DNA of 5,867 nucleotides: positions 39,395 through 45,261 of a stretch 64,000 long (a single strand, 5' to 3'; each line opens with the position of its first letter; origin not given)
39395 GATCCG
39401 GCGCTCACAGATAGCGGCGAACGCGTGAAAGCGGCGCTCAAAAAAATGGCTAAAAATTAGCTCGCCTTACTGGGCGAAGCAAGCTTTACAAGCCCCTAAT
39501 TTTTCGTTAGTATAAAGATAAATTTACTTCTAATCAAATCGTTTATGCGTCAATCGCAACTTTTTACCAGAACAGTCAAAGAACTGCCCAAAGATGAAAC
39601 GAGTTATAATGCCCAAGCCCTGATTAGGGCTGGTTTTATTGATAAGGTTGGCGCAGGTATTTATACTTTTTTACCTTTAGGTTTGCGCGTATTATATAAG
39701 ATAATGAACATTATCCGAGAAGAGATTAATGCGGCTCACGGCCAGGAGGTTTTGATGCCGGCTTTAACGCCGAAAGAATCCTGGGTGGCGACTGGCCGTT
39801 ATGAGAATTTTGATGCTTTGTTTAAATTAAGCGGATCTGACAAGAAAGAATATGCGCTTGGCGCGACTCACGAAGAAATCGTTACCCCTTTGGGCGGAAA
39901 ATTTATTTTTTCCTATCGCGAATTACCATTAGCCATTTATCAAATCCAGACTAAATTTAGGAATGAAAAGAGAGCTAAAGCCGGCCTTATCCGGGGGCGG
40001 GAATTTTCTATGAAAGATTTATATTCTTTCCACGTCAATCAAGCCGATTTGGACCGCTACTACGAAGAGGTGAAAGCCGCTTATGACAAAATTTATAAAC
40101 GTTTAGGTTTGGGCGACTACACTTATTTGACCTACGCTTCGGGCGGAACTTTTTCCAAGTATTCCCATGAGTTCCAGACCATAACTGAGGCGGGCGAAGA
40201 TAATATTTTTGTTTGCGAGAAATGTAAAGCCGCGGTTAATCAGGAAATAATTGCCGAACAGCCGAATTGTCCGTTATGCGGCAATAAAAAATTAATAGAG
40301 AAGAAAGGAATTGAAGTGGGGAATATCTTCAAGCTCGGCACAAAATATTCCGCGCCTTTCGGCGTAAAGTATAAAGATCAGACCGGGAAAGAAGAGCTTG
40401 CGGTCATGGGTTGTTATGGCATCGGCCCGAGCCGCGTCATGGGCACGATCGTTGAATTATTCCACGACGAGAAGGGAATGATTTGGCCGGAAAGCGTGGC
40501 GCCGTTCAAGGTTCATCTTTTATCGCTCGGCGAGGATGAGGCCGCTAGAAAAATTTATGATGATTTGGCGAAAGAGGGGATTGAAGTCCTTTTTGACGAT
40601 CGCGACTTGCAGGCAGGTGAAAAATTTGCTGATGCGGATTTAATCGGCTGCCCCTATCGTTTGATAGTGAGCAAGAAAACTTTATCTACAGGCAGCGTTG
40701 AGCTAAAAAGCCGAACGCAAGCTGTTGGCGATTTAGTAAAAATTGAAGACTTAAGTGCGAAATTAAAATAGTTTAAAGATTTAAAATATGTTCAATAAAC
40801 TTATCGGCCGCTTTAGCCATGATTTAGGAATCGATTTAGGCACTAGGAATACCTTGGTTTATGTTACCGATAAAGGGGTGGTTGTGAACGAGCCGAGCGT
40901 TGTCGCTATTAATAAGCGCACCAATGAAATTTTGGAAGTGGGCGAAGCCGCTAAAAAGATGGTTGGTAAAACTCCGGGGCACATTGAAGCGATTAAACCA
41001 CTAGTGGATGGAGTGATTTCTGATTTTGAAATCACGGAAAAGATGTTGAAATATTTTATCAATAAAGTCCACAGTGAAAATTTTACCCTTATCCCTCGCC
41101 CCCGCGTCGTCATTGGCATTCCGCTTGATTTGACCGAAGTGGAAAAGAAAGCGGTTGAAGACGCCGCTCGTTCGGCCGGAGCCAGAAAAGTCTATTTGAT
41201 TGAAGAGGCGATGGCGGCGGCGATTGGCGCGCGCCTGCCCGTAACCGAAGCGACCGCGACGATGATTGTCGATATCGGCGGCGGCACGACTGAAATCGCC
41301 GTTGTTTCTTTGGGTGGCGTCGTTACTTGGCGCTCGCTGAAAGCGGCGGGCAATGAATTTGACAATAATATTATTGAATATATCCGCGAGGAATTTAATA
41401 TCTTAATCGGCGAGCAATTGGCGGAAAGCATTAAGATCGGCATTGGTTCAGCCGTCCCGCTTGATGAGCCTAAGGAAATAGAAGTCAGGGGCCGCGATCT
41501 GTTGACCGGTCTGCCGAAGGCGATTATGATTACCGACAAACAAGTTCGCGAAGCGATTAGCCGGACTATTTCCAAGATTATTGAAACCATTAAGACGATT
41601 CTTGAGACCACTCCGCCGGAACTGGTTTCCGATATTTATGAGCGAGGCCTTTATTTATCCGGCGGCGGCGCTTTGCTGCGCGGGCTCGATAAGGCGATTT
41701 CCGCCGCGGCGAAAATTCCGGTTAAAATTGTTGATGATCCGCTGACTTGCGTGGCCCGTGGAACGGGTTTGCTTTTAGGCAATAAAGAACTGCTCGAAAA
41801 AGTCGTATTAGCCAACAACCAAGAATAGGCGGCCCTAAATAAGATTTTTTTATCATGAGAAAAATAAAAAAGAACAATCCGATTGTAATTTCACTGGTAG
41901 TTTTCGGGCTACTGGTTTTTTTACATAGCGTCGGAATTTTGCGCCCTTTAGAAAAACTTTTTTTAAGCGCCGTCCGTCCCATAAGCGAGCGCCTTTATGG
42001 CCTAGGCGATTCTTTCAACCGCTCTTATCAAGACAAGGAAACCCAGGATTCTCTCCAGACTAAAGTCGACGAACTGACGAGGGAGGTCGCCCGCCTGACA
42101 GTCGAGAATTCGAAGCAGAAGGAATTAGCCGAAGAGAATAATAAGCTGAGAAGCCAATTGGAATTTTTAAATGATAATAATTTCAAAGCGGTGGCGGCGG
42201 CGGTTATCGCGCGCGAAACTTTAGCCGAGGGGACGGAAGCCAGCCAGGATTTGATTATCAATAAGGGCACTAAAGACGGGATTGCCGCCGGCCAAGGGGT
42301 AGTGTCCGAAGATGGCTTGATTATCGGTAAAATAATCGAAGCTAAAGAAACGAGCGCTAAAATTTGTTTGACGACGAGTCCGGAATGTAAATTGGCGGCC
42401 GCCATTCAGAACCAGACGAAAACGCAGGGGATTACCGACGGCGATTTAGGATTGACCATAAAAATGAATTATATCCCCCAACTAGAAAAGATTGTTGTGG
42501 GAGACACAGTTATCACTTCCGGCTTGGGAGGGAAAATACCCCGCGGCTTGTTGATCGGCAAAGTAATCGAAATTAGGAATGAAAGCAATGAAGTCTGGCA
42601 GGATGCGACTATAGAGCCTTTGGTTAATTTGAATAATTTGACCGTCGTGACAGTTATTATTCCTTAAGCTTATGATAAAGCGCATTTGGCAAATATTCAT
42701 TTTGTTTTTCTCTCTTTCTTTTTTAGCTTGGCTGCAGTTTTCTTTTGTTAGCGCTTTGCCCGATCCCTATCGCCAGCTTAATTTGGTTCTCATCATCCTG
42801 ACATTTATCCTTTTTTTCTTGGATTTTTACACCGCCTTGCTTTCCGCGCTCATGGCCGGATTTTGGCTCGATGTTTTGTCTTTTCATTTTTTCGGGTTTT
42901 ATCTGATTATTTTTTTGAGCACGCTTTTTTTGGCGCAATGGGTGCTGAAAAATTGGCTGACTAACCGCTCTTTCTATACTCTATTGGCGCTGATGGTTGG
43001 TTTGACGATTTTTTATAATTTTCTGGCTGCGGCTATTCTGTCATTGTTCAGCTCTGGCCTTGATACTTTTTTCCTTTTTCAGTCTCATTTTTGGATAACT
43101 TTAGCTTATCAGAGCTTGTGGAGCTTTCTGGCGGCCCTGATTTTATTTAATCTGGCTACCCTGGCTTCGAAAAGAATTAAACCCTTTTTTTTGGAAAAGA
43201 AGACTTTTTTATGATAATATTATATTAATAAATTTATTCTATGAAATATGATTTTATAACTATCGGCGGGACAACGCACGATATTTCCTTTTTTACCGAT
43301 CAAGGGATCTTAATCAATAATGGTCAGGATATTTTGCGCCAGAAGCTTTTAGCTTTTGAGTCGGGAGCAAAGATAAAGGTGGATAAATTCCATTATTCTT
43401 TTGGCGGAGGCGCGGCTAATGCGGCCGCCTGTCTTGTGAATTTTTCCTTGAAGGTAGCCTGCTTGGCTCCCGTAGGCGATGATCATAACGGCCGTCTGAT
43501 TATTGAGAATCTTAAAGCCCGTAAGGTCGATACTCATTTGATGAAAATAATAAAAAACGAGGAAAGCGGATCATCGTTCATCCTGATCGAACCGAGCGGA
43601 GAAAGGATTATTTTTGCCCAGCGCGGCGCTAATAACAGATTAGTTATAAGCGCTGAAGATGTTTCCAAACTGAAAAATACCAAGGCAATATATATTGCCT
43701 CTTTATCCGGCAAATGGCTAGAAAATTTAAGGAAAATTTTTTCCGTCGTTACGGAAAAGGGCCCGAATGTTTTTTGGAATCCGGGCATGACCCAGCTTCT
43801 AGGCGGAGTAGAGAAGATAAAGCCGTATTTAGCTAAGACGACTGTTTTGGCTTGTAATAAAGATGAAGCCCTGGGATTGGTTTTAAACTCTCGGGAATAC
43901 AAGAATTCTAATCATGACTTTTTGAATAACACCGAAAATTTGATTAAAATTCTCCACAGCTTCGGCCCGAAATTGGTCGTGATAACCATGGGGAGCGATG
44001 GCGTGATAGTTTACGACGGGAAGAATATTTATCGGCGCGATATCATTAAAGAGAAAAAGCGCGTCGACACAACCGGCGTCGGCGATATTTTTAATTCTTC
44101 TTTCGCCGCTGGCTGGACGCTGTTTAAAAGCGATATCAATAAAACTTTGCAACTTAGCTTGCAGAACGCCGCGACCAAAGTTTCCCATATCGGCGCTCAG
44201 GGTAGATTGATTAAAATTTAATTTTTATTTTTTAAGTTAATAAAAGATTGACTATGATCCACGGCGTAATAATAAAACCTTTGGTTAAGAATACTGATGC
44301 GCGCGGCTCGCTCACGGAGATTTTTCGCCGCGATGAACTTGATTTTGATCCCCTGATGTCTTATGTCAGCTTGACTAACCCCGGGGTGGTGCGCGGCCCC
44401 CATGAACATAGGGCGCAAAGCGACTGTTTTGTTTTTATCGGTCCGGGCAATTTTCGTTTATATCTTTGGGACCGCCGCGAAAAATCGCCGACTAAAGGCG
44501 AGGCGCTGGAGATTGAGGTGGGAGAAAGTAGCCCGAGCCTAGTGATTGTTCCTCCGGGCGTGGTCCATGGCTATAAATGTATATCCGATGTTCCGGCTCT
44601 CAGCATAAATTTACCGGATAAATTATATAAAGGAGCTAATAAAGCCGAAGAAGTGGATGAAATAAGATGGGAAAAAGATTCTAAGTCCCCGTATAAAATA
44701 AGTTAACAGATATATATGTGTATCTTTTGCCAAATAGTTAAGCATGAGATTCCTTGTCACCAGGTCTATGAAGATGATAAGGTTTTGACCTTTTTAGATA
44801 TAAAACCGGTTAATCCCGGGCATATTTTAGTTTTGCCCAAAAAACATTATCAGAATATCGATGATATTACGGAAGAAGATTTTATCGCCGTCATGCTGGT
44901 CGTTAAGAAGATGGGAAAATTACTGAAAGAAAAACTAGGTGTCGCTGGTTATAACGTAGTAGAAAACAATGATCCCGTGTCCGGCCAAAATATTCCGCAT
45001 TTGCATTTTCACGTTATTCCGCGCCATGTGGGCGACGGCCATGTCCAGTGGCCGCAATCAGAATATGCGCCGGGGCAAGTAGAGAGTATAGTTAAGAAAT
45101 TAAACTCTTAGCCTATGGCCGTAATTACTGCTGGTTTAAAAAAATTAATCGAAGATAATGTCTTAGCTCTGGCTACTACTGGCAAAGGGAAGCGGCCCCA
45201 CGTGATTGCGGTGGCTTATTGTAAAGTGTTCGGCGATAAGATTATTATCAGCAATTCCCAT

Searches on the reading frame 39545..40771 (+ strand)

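Call 48: search_protein_families(library=pfam, proteins=[window:39545-40771:+], max_evalue=0.01)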
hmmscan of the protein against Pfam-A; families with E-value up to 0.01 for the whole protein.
window:39545-40771:+ (408 aa): 3 families
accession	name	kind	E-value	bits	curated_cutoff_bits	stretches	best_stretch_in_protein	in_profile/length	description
PF00587.30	tRNA-synt_2b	-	2.3e-32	113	29.3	1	93-304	1-177/179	tRNA synthetase class II core domain (G, H, P, S and T)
PF03129.25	HGTP_anticodon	-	4.2e-17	62.5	21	1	325-408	4-92/94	Anticodon binding domain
PF23145.1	Zf_2nd_IFT121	-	0.00047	20.2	25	1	218-246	13-41/45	IFT121, second zinc finger domain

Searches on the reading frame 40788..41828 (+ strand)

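Call 48: search_protein_families(library=pfam, proteins=[window:40788-41828:+], max_evalue=0.01)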
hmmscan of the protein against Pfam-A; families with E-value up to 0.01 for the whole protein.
window:40788-41828:+ (346 aa): 7 families
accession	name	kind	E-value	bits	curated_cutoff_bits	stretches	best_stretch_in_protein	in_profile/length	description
PF06723.19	MreB_Mbl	-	8e-140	465.7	27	1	11-334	2-323/327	MreB/Mbl protein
PF00012.26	HSP70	-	2.4e-14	52.9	20.6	1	106-208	135-243/599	Hsp70 protein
PF14450.12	FtsA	-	1.5e-10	41.9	31.8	1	160-315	2-110/127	Cell division protein FtsA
PF00022.25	Actin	-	1.1e-07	31.2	27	1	15-202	9-190/410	Actin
PF11104.14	PilM_2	-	7.1e-06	25.6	27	0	136-198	160-222/340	Type IV pilus assembly protein PilM;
PF06277.17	EutA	-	0.0012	18.3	27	1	154-211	141-202/475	Ethanolamine utilisation protein EutA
PF08841.16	DDR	-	0.0017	17.9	24.6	1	139-216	116-188/328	Diol dehydratase reactivase ATPase-like domain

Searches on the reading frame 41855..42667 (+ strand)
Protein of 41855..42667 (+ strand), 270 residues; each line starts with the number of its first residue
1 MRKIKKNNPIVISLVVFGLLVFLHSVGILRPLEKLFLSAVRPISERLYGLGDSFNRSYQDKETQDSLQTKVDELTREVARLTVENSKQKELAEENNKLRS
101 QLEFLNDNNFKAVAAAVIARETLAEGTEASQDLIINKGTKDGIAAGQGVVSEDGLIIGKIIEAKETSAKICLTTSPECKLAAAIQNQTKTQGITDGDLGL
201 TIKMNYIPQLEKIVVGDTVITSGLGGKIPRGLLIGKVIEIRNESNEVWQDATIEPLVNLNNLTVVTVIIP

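Call 48: search_protein_families(library=pfam, proteins=[window:41855-42667:+], max_evalue=0.01)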
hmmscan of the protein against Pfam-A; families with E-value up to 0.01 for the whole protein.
window:41855-42667:+ (270 aa): 1 family
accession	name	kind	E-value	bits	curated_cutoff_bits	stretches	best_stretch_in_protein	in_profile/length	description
PF04085.20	MreC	-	2e-35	122.2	28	1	127-268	7-146/147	Rod shape-determining protein MreC, barrel core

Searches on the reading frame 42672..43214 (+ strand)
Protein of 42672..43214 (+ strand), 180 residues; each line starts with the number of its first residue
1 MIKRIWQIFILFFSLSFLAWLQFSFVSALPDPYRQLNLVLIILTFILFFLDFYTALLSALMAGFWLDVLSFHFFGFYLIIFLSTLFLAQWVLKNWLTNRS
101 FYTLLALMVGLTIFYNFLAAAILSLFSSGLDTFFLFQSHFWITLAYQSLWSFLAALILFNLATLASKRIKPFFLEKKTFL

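Call 48: search_protein_families(library=pfam, proteins=[window:42672-43214:+], max_evalue=0.01)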
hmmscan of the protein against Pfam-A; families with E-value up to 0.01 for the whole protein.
window:42672-43214:+ (180 aa): 1 family
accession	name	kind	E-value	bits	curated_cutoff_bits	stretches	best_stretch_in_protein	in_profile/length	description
PF04093.17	MreD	-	0.00047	20.7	24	1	6-159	7-152/158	rod shape-determining protein MreD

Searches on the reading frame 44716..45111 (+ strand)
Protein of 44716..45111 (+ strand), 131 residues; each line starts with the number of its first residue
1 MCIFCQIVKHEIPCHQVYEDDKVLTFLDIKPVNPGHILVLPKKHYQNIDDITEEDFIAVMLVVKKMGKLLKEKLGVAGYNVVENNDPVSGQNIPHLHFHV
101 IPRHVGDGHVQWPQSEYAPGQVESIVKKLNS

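Call 48: search_protein_families(library=pfam, proteins=[window:44716-45111:+], max_evalue=0.01)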
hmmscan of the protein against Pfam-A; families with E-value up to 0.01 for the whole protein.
window:44716-45111:+ (131 aa): 2 families
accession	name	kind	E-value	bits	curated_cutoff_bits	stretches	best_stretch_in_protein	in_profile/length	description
PF01230.28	HIT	-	4.7e-29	101.3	21.5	1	10-104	2-96/98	HIT domain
PF11969.13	DcpS_C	-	5.3e-18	66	24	1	2-102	2-101/114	Scavenger mRNA decapping enzyme C-term binding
